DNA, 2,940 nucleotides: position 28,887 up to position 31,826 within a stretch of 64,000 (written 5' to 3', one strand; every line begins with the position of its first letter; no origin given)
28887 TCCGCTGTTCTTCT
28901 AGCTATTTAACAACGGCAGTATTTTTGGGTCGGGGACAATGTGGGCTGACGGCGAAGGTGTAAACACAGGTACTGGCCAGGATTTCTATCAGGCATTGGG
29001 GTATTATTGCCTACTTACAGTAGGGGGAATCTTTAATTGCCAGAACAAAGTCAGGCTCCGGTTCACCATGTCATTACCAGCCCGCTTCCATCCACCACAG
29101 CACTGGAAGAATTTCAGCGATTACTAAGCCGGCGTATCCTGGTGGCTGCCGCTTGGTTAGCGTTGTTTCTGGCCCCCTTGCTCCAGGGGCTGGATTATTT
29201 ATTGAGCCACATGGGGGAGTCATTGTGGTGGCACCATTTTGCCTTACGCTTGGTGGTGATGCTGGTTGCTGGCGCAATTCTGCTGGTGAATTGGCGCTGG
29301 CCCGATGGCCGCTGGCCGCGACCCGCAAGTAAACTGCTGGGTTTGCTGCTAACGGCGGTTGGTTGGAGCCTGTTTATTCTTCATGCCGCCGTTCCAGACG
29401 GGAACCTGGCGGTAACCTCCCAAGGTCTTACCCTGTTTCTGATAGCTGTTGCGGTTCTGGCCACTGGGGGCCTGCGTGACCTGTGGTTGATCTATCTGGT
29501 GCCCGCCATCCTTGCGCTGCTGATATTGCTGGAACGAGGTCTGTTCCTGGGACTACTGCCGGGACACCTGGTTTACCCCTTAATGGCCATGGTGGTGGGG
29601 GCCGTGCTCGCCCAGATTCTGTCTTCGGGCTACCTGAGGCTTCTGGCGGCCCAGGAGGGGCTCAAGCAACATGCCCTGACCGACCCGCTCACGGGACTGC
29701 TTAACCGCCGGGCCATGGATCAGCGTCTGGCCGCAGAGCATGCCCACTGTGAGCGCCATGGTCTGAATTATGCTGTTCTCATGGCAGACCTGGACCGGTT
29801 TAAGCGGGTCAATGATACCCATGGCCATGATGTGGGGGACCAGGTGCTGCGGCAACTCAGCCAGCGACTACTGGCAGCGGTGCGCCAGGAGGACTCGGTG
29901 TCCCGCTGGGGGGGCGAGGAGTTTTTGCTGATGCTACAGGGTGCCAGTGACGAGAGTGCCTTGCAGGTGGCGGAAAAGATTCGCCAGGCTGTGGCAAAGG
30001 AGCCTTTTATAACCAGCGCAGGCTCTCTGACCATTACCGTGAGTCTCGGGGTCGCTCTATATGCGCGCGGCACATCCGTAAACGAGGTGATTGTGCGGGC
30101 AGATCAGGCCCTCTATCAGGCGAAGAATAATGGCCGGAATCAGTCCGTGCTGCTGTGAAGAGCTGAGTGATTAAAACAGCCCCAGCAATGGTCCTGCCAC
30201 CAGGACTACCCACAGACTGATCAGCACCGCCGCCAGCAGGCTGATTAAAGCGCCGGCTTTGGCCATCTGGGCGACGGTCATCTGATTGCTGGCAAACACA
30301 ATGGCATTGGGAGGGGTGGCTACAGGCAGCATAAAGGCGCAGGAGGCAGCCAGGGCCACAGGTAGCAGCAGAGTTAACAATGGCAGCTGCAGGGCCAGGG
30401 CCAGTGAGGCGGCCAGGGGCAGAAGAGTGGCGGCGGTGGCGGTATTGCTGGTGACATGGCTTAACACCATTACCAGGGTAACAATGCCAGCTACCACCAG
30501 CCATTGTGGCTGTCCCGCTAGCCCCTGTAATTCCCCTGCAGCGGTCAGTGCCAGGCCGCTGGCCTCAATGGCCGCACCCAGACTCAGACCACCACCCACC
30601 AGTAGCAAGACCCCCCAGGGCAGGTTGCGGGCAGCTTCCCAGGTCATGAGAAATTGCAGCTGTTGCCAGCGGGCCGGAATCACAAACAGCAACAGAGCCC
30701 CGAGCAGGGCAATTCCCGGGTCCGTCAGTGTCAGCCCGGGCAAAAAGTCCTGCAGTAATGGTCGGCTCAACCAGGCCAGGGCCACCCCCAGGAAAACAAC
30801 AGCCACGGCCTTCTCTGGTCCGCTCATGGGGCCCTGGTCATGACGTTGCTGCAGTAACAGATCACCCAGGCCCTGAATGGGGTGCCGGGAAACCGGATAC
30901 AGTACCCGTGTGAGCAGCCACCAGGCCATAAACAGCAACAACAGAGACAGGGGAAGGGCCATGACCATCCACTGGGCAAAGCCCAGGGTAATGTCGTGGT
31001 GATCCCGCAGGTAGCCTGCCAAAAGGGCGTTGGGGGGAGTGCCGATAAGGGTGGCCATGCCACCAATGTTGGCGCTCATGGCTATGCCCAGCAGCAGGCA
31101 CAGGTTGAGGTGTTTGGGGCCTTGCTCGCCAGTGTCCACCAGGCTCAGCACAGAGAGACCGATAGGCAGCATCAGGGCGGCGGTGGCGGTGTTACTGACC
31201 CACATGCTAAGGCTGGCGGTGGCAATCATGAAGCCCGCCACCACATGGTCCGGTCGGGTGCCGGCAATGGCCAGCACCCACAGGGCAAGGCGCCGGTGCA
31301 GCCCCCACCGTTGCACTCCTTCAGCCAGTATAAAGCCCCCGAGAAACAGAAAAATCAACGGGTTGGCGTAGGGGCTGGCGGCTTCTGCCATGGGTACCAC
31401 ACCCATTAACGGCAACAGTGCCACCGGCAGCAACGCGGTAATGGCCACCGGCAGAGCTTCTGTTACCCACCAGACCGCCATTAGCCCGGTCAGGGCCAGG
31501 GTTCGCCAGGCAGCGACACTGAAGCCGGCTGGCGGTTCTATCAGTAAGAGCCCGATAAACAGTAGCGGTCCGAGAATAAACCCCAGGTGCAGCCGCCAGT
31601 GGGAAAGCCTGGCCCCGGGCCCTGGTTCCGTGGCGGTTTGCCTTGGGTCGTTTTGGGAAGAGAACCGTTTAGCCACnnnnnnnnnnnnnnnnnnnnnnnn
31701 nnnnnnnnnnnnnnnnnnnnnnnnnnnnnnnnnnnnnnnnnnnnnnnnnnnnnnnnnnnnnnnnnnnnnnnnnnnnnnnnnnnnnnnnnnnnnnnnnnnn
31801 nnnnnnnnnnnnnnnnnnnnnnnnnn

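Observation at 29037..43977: FixL / FixK / FixJ / FixT-like oxygen-sensing set spread through a 15-kb island with non-canonical cargo in a gammaproteobacterial backbone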

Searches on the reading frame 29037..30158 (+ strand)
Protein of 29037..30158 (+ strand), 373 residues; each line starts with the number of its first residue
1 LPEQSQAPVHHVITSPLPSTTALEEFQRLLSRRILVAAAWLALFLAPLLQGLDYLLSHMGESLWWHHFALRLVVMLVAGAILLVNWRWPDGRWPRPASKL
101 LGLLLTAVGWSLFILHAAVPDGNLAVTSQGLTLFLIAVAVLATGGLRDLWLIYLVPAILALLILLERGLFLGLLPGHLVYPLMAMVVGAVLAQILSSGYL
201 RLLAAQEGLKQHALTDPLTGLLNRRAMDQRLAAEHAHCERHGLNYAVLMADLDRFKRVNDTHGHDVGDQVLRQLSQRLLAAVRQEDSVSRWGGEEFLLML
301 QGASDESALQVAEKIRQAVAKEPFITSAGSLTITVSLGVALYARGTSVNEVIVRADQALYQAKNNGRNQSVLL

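Call 3: search_protein_families(library=pfam, proteins=[window:29037-30158:+])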
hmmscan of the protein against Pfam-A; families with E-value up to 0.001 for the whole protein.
window:29037-30158:+ (373 aa): 2 families
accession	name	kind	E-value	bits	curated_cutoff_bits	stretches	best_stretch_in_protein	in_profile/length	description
PF00990.26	GGDEF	-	5.8e-50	169.6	23.8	1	213-369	1-161/161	Diguanylate cyclase, GGDEF domain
PF22335.1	Cas10-Cmr2_palm2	-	7.8e-07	29.7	27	1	245-369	2-131/133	Cas10/Cmr2, second palm domain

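Call 6: search_protein_families(library=ncbifam, proteins=[window:29037-30158:+])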
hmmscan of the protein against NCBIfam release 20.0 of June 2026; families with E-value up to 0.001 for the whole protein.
window:29037-30158:+ (373 aa): 22 families
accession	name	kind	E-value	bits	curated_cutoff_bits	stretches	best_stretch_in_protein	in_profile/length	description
NF038266.1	diguan_SiaD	equivalog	2e-56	191.2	290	1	205-369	86-251/252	biofilm regulation diguanylate cyclase SiaD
NF007380.0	PRK09894.1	equivalog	5.2e-53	180.3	256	1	212-372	128-286/296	diguanylate cyclase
TIGR00254.1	GGDEF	domain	1e-51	175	37.4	1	209-371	1-165/168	diguanylate cyclase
NF007135.0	PRK09581.1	equivalog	4.3e-49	167.6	474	1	211-371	290-453/457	PleD family two-component system response regulator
NF007423.1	PRK09966.1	equivalog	1.2e-42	146.2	325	1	201-363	227-390/390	diguanylate cyclase DgcN/YfiN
NF047654.1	DiguCycDgcRLepto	equivalog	2.4e-41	141.5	500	1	190-371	112-294/295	diguanylate cyclase DgcR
NF041606.1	dguan_cyc_DgcA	equivalog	1.2e-35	123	370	1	236-370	201-336/340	diguanylate cyclase DgcA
NF051473.1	DigCycDgcsShew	equivalog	1.3e-34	119.9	400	1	208-369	130-287/291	diguanylate cyclase DgcS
NF007298.0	PRK09776.1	equivalog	6e-34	117.1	1135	1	206-369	677-841/1111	diguanylate cyclase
NF045675.1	PhdiestaseDibA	equivalog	1.3e-33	116.3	980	1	204-369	194-360/623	phosphodiesterase DibA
NF011955.1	PRK15426.1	equivalog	9.3e-33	113.2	408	1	202-371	387-559/564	cellulose biosynthesis regulator diguanylate cyclase DgcQ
NF007599.0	PRK10245.1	equivalog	2.9e-32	111.5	402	1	132-370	126-367/371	diguanylate cyclase AdrA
NF007474.0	PRK10060.1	equivalog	1.6e-30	105.9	782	1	204-370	228-392/663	cyclic di-GMP phosphodiesterase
NF047872.1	GGDEF_GdpS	equivalog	3.7e-30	105.3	400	1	131-370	102-347/355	GGDEF domain-containing protein GdpS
NF040885.1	diguan_DgcJ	equivalog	2e-28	99.4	500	1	203-369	331-492/493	diguanylate cyclase DgcJ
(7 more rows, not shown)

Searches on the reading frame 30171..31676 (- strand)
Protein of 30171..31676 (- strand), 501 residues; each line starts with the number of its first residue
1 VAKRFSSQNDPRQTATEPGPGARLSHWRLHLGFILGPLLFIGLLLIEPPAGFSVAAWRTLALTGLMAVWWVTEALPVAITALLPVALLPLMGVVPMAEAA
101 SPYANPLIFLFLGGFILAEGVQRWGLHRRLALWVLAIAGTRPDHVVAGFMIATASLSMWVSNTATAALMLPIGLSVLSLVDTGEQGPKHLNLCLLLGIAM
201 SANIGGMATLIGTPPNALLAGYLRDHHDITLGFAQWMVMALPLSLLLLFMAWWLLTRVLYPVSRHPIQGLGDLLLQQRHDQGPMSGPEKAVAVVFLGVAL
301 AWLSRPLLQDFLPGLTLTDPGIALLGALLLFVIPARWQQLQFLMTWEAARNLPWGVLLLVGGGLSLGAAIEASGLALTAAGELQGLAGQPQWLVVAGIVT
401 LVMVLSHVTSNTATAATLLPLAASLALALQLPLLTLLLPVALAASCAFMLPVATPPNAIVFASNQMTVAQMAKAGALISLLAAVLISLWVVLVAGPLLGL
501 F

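Call 3: search_protein_families(library=pfam, proteins=[window:30171-31676:-])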
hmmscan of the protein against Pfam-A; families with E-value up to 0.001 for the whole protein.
window:30171-31676:- (501 aa): 2 families
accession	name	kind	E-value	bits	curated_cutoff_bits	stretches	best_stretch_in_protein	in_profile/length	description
PF00939.25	Na_sulph_symp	-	2e-65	222.1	27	1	39-489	13-461/472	Sodium:sulfate symporter transmembrane region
PF03600.22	CitMHS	-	4.4e-59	200.7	31.9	1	68-430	2-322/336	Citrate transporter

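Call 6: search_protein_families(library=ncbifam, proteins=[window:30171-31676:-])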
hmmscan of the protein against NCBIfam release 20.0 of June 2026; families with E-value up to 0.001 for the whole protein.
window:30171-31676:- (501 aa): 1 family
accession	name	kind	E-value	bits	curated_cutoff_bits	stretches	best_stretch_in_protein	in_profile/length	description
TIGR00785.1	dass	subfamily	1e-86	291.4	198.6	1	49-490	3-440/444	DASS family sodium-coupled anion symporter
